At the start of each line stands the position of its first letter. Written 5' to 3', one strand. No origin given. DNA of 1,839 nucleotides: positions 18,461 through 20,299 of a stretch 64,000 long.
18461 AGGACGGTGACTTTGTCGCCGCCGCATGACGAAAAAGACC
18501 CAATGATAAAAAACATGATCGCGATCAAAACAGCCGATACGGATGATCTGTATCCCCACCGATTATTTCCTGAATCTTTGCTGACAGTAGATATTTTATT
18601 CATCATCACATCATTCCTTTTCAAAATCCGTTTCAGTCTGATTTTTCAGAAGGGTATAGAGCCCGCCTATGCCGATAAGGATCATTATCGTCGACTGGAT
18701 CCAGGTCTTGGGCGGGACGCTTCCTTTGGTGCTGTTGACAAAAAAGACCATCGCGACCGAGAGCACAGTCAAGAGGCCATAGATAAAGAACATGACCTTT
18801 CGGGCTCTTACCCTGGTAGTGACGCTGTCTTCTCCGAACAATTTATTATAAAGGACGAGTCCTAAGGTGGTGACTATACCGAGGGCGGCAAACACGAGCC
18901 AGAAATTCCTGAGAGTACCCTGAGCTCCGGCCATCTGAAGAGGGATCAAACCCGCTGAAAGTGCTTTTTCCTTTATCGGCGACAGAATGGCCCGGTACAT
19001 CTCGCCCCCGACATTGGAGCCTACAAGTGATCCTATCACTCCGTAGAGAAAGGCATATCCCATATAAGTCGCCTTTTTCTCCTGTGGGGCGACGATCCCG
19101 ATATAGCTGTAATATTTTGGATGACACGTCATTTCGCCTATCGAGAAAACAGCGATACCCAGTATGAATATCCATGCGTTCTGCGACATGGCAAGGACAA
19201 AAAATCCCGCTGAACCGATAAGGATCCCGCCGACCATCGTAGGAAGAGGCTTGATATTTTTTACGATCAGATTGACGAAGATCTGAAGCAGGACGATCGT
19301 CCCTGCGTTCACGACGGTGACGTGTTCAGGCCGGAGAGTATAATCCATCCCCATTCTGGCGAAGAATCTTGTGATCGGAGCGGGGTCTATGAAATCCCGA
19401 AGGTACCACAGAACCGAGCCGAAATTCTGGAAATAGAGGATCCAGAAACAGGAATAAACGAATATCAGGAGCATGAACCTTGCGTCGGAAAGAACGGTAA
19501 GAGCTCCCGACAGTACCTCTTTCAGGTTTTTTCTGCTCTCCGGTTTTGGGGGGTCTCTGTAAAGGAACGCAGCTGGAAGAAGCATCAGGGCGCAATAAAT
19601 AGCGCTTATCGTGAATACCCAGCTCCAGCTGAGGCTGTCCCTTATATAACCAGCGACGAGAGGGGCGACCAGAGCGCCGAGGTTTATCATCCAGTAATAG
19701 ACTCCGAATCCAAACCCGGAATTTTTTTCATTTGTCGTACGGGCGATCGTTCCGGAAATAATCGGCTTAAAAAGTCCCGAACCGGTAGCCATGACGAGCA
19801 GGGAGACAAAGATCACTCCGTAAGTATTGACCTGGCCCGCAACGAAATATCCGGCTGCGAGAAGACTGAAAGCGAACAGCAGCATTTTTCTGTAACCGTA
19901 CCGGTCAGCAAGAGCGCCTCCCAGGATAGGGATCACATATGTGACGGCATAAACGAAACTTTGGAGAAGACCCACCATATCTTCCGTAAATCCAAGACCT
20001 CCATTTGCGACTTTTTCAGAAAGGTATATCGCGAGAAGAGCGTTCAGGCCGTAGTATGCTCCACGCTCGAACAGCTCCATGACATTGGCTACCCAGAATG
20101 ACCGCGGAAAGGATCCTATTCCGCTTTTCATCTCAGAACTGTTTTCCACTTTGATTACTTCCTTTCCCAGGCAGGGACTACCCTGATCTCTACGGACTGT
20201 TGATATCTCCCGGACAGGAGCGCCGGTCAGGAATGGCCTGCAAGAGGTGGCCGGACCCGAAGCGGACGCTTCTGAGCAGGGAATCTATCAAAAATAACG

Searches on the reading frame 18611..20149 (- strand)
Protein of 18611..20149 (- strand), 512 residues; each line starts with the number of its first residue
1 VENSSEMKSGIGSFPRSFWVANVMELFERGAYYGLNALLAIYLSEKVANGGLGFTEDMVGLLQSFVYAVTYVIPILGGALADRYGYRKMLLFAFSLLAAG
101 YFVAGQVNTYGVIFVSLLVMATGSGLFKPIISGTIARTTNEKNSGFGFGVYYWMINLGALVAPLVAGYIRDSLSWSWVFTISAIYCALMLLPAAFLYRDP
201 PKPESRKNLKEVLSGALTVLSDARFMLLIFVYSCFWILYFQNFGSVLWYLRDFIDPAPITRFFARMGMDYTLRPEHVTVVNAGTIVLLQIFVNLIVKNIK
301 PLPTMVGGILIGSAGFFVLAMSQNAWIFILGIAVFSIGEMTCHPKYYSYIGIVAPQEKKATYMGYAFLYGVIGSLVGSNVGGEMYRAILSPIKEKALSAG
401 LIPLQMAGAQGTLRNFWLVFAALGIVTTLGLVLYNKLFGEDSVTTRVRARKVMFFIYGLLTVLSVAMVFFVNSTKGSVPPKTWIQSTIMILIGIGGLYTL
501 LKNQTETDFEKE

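Call 10: search_protein_families(library=ncbifam, proteins=[window:18611-20149:-], max_evalue=0.001)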
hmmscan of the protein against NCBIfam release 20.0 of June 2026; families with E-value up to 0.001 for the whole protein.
window:18611-20149:- (512 aa): 29 families (the best 25 are shown)
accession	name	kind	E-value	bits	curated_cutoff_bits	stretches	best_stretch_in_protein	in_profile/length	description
TIGR00924.1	yjdL_sub1_fam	subfamily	2.9e-25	89.3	130.2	1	15-191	9-186/475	oligopeptide:H+ symporter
TIGR00880.1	2_A_01_02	superfamily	8e-21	74.6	131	2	70-196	11-137/141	multidrug resistance protein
NF012006.0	PRK15462.1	subfamily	5.2e-17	61.7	623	1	13-234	6-224/493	dipeptide permease DtpD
NF007137.0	PRK09584.1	equivalog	3.9e-16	58.8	728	1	14-218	19-222/500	dipeptide/tripeptide permease DtpA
TIGR00711.1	efflux_EmrB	subfamily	1.9e-12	46.7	230.2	1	52-225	32-203/485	DHA2 family efflux MFS transporter permease subunit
NF008650.1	PRK11646.1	equivalog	4e-12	45.8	469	2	51-241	40-226/400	multidrug efflux MFS transporter MdtH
TIGR00926.1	2A1704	subfamily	3.2e-11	42.4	821.6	1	15-173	2-167/671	oligopeptide:H+ symporter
TIGR00894.1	2A0114euk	subfamily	9.6e-11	40.9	626.45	1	53-202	72-224/465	Na(+)-dependent inorganic phosphate cotransporter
NF011571.1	PRK14995.1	subfamily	5.4e-10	38.6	701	1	70-214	56-200/493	SmvA family efflux MFS transporter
NF007472.0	PRK10054.1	equivalog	3.3e-09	36.2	582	1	38-377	29-349/395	efflux MFS transporter YdeE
TIGR00881.1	2A0104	subfamily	6.5e-09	35.3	407.75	1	52-210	25-184/379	phosphoglycerate transporter protein PgtP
TIGR00893.1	2A0114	subfamily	1e-08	34.6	395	1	52-203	24-175/399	D-galactonate transporter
NF012175.1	tet_MFS_L_K_45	equivalog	3.7e-08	32.6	650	1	69-238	46-214/444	Tet(L)/Tet(K)/Tet(45) family tetracycline efflux MFS transporter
TIGR00890.1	2A0111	subfamily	5.6e-08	32.1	374.85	1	20-239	7-223/377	oxalate/formate antiport family MFS transporter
TIGR00710.1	efflux_Bcr_CflA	subfamily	7e-08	32.3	200.9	1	75-241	58-224/385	Bcr/CflA family efflux MFS transporter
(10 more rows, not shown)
